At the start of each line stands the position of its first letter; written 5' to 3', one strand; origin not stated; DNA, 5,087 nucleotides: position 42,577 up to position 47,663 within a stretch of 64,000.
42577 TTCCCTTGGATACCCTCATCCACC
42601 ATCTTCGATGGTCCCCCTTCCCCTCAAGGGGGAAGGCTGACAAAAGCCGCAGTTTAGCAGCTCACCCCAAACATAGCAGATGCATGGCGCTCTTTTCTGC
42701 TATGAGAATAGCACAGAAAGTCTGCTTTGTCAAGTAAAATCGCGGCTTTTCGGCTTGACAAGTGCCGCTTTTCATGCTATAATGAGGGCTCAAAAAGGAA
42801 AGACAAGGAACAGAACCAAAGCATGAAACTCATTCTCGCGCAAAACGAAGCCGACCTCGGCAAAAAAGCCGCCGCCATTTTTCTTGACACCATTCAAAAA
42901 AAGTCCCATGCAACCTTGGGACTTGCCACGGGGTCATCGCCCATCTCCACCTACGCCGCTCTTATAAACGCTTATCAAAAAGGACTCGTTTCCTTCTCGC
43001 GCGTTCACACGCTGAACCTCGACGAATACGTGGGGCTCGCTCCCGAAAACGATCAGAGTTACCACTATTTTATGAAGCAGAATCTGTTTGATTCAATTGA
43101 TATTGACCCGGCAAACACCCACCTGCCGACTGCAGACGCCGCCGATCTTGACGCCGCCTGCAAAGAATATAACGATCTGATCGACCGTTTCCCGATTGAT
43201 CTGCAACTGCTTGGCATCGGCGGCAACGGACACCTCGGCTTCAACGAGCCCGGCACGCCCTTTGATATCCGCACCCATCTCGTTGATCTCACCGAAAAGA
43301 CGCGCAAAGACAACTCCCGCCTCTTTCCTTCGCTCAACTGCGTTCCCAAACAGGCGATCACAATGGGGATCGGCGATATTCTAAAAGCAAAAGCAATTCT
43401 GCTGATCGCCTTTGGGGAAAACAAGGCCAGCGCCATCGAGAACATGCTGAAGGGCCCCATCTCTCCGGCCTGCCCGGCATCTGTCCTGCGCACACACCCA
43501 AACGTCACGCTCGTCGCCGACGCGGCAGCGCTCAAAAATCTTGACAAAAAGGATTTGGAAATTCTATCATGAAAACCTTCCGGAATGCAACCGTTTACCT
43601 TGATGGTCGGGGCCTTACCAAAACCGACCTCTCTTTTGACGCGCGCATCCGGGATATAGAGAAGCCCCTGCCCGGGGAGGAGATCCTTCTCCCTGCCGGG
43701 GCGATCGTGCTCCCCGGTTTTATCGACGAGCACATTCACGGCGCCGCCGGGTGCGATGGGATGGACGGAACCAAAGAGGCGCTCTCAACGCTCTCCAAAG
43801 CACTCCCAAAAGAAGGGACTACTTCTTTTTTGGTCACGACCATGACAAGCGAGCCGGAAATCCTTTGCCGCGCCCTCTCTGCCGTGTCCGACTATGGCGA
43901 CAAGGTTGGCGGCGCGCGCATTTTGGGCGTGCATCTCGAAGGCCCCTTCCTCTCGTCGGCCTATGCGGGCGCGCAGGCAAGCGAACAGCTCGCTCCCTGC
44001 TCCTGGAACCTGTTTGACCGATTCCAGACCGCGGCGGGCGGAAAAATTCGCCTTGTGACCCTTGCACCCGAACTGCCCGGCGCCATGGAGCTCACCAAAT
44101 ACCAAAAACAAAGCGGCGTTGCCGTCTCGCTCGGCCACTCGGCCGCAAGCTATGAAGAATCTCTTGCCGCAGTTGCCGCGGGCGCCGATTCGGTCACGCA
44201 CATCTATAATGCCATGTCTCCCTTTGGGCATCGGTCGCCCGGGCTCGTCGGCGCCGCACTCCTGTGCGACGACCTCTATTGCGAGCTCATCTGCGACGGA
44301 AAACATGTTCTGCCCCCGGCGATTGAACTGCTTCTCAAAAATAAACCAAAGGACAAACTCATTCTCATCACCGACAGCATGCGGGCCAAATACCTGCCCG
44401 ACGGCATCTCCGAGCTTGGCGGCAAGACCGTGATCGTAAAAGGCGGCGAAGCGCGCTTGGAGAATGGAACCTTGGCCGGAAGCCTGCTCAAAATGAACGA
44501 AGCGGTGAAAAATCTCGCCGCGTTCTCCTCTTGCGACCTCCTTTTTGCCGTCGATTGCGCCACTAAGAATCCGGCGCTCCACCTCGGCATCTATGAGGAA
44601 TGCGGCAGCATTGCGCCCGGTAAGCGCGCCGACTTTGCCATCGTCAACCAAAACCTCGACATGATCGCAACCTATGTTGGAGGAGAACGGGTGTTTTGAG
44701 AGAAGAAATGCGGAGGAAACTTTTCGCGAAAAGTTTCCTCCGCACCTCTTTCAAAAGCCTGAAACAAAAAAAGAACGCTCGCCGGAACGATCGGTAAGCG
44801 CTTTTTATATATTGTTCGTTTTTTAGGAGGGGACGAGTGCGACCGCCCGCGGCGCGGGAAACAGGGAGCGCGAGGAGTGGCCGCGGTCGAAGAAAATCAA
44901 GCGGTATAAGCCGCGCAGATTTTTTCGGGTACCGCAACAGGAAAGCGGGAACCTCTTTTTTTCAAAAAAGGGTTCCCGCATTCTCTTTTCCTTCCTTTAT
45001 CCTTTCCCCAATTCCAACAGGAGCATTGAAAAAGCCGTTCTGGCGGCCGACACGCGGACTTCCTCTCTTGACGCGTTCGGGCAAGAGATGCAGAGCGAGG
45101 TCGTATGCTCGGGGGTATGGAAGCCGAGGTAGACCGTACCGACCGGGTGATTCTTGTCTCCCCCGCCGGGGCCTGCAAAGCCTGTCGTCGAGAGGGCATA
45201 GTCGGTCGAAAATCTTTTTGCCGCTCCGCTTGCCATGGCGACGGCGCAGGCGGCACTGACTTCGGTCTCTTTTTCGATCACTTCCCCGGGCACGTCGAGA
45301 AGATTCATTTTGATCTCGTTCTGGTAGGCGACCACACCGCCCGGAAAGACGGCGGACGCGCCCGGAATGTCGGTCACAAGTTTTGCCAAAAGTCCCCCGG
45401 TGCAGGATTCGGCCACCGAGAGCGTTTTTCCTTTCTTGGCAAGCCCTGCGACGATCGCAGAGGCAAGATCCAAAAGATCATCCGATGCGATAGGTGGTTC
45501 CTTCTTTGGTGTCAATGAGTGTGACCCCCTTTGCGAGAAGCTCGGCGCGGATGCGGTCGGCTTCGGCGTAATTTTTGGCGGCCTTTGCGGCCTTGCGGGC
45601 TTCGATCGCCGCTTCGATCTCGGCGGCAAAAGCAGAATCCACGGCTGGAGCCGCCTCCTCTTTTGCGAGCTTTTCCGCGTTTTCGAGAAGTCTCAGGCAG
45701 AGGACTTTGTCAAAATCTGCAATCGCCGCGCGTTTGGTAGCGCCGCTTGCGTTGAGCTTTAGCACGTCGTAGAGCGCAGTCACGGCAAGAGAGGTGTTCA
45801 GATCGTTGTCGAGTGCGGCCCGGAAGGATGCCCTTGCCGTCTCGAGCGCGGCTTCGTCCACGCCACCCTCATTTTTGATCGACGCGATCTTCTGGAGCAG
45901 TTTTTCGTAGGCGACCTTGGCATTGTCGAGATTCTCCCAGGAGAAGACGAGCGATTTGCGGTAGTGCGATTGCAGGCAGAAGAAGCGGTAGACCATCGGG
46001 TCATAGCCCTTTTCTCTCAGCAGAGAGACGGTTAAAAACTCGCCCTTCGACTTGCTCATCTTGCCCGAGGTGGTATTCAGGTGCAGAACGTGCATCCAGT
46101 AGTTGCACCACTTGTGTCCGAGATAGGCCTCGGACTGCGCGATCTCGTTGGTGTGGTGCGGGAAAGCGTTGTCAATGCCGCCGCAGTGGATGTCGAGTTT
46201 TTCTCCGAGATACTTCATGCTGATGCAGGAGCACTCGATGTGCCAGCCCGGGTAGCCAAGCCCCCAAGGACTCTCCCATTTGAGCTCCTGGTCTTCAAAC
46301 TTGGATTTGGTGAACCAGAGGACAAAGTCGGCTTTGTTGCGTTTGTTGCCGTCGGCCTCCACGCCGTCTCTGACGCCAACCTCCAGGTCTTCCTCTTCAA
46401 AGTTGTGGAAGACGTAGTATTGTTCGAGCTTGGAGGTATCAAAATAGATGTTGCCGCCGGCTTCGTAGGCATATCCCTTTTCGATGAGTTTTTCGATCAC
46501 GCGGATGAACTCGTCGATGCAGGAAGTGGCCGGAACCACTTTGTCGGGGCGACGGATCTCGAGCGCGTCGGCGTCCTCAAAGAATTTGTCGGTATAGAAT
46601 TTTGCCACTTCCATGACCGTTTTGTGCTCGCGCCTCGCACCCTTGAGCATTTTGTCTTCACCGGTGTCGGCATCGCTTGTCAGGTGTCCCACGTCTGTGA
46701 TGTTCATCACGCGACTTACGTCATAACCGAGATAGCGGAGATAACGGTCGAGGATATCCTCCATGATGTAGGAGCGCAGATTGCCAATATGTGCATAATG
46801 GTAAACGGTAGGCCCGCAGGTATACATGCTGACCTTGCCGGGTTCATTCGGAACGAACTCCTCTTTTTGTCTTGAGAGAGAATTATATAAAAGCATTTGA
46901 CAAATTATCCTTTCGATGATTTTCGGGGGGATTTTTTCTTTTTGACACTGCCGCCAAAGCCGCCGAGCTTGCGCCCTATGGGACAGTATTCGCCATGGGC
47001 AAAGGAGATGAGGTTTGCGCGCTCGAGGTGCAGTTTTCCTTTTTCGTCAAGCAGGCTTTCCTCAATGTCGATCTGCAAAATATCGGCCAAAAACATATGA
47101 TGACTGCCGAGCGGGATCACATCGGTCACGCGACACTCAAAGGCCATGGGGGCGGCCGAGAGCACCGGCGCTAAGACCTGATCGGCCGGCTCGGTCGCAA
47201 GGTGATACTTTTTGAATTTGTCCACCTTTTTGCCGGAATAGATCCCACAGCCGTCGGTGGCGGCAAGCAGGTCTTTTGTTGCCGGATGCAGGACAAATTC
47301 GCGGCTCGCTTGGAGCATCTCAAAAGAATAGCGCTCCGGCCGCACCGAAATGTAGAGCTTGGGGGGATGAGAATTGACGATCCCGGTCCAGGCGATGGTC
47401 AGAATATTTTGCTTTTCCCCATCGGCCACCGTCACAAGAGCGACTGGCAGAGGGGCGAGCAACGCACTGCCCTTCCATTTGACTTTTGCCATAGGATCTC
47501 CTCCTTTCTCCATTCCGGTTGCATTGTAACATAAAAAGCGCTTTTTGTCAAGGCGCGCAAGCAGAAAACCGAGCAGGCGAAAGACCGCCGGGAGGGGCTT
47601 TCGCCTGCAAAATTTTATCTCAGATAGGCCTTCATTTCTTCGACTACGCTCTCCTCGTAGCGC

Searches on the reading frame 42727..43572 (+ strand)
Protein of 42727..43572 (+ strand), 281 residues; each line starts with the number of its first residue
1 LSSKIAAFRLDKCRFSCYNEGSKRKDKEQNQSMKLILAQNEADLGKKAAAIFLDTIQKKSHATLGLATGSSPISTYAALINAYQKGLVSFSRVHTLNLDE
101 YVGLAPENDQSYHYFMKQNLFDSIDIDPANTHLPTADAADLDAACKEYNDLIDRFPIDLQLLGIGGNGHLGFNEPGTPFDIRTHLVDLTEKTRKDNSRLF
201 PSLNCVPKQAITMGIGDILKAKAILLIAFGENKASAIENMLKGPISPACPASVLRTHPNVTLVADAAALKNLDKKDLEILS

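Call 23: search_protein_families(library=pfam, proteins=[window:42727-43572:+], max_evalue=0.0001)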
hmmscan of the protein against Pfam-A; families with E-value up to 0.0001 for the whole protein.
window:42727-43572:+ (281 aa): 1 family
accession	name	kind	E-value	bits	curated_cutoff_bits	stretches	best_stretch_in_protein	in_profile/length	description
PF01182.26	Glucosamine_iso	-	1.3e-21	77.9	27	1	43-257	9-220/225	Glucosamine-6-phosphate isomerases/6-phosphogluconolactonase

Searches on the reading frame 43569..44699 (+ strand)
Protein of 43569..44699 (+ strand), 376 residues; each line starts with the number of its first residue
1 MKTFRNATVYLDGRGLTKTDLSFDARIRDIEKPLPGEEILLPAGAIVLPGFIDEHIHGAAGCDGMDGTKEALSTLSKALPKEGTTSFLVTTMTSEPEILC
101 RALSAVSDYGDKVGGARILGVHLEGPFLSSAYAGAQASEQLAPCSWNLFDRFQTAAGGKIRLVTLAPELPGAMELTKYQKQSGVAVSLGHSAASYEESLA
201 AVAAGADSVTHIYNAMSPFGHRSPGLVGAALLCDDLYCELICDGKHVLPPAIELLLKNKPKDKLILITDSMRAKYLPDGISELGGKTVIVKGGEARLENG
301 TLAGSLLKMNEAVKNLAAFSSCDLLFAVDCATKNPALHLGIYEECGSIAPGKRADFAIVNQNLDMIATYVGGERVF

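Call 23: search_protein_families(library=pfam, proteins=[window:43569-44699:+], max_evalue=0.0001)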
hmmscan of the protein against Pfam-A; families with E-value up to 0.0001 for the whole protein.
window:43569-44699:+ (376 aa): 2 families
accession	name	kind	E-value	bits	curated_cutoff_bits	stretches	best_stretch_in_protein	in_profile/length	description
PF01979.26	Amidohydro_1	-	9e-23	81.5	25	1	46-375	1-345/345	Amidohydrolase family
PF07969.17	Amidohydro_3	-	9.6e-10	38.9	29.7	0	323-364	408-449/472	Amidohydrolase family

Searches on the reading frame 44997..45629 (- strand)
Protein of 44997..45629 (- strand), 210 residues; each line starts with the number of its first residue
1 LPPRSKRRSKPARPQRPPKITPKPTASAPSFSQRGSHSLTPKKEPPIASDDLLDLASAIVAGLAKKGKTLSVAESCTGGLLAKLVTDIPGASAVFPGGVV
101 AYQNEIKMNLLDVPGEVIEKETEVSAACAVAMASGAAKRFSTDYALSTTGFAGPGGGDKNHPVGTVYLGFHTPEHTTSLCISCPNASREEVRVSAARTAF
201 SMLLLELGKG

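Call 23: search_protein_families(library=pfam, proteins=[window:44997-45629:-], max_evalue=0.0001)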
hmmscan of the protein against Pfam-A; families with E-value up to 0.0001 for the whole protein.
window:44997-45629:- (210 aa): 1 family
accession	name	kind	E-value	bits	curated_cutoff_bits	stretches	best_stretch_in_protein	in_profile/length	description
PF02464.23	CinA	-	9.5e-52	175.2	23.5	1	54-204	3-152/155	Competence-damaged protein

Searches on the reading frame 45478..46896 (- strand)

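Call 23: search_protein_families(library=pfam, proteins=[window:45478-46896:-], max_evalue=0.0001)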
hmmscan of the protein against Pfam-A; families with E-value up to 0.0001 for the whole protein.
window:45478-46896:- (472 aa): 4 families
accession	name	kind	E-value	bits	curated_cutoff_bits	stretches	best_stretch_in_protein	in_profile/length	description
PF01406.26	tRNA-synt_1e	-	8.8e-98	327.8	27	1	14-327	2-300/301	tRNA synthetases class I (C) catalytic domain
PF09334.17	tRNA-synt_1g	-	2.3e-08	33.7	20.1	0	34-156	13-126/391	tRNA synthetases class I (M)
PF23493.1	CysS_C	-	9.6e-06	26.1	23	1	422-470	3-51/51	Cysteinyl-tRNA ligase anticodon binding domain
PF01921.24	tRNA-synt_1f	-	5.7e-05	22.6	27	0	271-339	275-342/360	tRNA synthetases class I (K)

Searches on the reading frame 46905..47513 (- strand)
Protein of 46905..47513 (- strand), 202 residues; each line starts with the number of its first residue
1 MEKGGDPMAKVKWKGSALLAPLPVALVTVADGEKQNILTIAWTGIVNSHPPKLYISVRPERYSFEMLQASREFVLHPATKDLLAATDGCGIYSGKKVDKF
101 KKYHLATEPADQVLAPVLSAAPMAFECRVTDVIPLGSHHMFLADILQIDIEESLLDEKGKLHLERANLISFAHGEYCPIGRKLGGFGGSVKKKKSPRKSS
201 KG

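Call 23: search_protein_families(library=pfam, proteins=[window:46905-47513:-], max_evalue=0.0001)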
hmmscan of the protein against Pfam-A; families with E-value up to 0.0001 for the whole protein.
window:46905-47513:- (202 aa): 1 family
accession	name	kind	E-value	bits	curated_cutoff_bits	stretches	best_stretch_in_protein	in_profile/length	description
PF01613.24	Flavin_Reduct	-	9.2e-25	88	27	1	21-157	5-140/153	Flavin reductase like domain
